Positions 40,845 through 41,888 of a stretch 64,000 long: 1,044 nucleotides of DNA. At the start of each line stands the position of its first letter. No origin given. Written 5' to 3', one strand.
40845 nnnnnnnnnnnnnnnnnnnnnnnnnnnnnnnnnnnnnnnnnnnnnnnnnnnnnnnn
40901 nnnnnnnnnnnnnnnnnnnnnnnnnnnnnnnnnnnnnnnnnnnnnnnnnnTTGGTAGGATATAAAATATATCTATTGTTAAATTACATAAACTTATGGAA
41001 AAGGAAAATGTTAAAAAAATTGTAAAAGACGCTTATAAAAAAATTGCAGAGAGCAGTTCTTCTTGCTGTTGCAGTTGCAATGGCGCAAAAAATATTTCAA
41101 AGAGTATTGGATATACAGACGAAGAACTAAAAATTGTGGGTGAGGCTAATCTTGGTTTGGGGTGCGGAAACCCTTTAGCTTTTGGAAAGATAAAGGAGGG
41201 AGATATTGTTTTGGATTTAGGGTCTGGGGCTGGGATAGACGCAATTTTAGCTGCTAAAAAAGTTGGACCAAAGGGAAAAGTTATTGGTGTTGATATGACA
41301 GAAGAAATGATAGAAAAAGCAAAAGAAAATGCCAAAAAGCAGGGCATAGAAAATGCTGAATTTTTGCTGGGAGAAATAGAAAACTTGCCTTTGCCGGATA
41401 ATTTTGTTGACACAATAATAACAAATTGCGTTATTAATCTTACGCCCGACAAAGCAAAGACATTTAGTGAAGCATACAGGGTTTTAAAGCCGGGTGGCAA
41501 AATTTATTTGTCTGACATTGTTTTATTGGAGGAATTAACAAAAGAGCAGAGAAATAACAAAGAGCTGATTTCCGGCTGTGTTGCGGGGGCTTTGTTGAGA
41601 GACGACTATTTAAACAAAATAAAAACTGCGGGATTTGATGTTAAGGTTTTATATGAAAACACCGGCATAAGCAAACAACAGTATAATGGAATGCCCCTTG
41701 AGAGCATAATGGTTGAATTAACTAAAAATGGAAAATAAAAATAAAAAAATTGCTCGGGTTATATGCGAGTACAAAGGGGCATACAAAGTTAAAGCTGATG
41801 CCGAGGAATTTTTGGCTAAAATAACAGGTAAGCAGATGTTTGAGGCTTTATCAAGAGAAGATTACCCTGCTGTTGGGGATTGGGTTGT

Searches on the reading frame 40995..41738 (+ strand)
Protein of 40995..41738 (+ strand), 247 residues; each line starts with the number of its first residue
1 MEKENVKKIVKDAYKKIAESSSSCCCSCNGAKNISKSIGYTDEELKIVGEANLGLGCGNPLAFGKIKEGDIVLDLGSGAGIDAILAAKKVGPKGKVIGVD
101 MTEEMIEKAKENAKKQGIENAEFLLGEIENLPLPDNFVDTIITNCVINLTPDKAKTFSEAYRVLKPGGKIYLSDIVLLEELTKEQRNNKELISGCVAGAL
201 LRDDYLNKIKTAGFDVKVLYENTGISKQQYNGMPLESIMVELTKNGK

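Call 92: search_protein_families(library=pfam, proteins=[window:40995-41738:+], max_evalue=0.01)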
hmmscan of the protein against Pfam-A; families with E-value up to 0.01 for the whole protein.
window:40995-41738:+ (247 aa): 26 families (the best 25 are shown)
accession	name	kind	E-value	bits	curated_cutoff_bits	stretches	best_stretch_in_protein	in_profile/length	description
PF13847.12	Methyltransf_31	-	6.5e-40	136.6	27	1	66-201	1-133/145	Methyltransferase domain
PF13649.12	Methyltransf_25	-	1.2e-24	87.3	27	1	72-168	1-97/97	Methyltransferase domain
PF08241.18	Methyltransf_11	-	2.1e-23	83.2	21.2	1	73-171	1-94/95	Methyltransferase domain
PF01209.24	Ubie_methyltran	-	4.8e-21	75.6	20.1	1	67-172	46-151/233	ubiE/COQ5 methyltransferase family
PF08242.18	Methyltransf_12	-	7.3e-14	52.7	30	1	73-170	1-98/98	Methyltransferase domain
PF13489.12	Methyltransf_23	-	3e-12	47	27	1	62-175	16-119/164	Methyltransferase domain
PF06325.19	PrmA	-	2e-11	44.4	22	1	66-176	159-262/296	Ribosomal protein L11 methyltransferase (PrmA)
PF01135.25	PCMT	-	4.2e-11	43.4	20.3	1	63-126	68-131/210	Protein-L-isoaspartate(D-aspartate) O-methyltransferase (PCMT)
PF05175.20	MTS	-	4e-08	33.5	23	1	70-172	33-138/170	Methyltransferase small domain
PF01170.24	UPF0020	-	1e-05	25.8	22.3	1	92-144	75-128/197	RMKL-like, methyltransferase domain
PF02353.26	CMAS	-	1e-05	25.5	27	1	65-189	59-181/273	Mycolic acid cyclopropane synthetase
PF24675.1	NpmA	-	1.1e-05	25.3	60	1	69-133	24-91/214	16S rRNA (adenine(1408)-N(1))-methyltransferase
PF02390.23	Methyltransf_4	-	1.5e-05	25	24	1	71-148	4-79/173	Putative methyltransferase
PF20922.3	Anamorsin_N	-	2.5e-05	24.5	27.1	1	104-193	19-109/163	Anamorsin, N-terminal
PF13679.12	Methyltransf_32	-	9.7e-05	22.8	27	1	70-135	27-96/143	Methyltransferase domain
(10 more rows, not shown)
